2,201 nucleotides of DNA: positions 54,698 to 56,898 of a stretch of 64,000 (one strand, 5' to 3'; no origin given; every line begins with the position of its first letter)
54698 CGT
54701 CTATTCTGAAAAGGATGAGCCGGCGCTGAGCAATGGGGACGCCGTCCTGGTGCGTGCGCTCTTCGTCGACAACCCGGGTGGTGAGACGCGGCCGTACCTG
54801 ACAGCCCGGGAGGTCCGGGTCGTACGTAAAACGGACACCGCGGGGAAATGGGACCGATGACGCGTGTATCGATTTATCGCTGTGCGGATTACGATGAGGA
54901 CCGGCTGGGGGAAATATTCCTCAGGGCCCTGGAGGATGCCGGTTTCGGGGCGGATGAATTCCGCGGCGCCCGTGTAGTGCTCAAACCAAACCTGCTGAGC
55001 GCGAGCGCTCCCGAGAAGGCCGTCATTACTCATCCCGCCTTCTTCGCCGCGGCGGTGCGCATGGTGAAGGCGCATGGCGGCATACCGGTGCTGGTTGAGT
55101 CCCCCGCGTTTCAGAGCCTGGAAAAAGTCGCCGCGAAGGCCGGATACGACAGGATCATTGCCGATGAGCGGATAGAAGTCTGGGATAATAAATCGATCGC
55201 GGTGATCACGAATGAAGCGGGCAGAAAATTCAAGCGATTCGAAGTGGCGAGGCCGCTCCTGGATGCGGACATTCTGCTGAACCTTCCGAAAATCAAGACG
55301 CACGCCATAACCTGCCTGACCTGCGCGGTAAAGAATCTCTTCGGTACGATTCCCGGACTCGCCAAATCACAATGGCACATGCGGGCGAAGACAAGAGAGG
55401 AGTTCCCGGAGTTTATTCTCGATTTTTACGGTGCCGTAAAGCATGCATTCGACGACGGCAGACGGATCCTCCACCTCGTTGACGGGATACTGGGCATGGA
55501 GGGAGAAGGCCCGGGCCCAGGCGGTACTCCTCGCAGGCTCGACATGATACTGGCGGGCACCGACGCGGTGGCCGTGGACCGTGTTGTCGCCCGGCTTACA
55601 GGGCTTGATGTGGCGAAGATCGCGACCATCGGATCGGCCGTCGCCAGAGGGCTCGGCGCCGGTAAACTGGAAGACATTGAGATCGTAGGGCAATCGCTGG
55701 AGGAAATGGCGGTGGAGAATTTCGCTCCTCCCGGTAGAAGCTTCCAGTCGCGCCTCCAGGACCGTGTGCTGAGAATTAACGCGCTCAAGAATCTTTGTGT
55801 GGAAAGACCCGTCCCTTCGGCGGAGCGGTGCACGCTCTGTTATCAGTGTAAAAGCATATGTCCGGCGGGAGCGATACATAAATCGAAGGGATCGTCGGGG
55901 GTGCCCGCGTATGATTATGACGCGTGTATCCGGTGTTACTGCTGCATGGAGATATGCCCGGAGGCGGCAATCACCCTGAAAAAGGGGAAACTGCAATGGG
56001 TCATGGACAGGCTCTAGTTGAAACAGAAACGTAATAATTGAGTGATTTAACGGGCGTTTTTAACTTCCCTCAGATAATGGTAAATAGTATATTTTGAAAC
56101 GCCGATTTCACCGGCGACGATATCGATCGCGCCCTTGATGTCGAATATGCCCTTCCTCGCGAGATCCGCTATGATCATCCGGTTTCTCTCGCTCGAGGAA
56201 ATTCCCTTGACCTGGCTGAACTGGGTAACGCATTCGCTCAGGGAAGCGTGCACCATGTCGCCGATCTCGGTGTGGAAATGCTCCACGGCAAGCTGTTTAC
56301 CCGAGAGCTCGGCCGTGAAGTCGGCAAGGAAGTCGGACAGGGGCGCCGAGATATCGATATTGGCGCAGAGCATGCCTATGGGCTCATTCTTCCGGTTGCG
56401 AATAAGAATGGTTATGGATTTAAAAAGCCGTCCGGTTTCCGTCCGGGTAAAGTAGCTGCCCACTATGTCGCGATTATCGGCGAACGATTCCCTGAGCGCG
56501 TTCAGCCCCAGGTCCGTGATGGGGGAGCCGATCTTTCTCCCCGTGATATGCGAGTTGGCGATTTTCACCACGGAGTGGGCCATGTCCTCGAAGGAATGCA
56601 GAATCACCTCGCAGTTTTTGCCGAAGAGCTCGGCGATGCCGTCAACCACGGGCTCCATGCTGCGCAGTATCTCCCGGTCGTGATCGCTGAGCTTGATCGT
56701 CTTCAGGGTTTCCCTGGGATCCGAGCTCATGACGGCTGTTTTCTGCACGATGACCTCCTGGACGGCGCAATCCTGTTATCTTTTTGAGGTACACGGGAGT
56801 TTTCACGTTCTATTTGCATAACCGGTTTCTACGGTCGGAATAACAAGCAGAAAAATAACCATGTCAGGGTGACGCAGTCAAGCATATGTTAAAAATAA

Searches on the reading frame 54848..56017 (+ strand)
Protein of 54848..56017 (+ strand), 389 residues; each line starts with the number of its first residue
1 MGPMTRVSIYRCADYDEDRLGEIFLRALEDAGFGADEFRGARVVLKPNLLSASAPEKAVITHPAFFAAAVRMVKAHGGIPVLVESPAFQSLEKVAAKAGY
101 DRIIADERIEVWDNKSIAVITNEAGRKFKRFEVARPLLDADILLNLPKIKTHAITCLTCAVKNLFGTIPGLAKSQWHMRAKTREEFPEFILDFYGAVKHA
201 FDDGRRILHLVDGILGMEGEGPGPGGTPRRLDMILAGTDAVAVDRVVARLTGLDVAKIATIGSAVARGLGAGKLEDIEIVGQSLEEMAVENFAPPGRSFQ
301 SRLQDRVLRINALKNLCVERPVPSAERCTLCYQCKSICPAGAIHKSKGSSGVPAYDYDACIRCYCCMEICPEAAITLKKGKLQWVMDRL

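Call 53: search_protein_families(library=pfam, proteins=[window:54848-56017:+], max_evalue=0.0001)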
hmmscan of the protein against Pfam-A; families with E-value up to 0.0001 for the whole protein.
window:54848-56017:+ (389 aa): 7 families
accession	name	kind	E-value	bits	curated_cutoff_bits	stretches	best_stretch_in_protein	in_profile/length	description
PF04015.17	DUF362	-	3.8e-52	177.7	24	1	43-249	1-200/200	Domain of unknown function (DUF362)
PF00037.32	Fer4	-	9.5e-10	38.3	21.1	1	324-343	4-23/24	4Fe-4S binding domain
PF12837.12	Fer4_6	-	6.3e-08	32.6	25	0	325-343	6-24/24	4Fe-4S binding domain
PF13187.11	Fer4_9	-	1e-05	25.9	27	1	327-375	1-52/52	4Fe-4S dicluster domain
PF13237.11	Fer4_10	-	2.1e-05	24.8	25.5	1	324-371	5-53/53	4Fe-4S dicluster domain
PF12838.12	Fer4_7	-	5.3e-05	24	27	1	327-374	1-52/52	4Fe-4S dicluster domain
PF13183.11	Fer4_8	-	5.8e-05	24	27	0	324-341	50-67/68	4Fe-4S dicluster domain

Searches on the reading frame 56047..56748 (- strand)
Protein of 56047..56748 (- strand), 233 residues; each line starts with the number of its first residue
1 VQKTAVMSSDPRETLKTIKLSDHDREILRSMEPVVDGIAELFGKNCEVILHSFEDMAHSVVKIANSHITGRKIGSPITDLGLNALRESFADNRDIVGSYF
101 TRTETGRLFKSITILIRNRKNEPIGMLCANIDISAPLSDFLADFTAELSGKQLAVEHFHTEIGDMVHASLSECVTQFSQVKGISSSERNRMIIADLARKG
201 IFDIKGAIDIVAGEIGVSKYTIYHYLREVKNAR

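Call 53: search_protein_families(library=pfam, proteins=[window:56047-56748:-], max_evalue=0.0001)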
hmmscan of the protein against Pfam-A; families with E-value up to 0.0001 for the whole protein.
window:56047-56748:- (233 aa): 2 families
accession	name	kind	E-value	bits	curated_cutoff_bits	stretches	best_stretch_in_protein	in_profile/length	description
PF08348.17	PAS_6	-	3.1e-40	137.1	27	1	28-136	1-109/115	YheO-like PAS domain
PF13309.12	HTH_22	-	6.6e-16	58.5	29.6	1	170-227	2-63/63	HTH domain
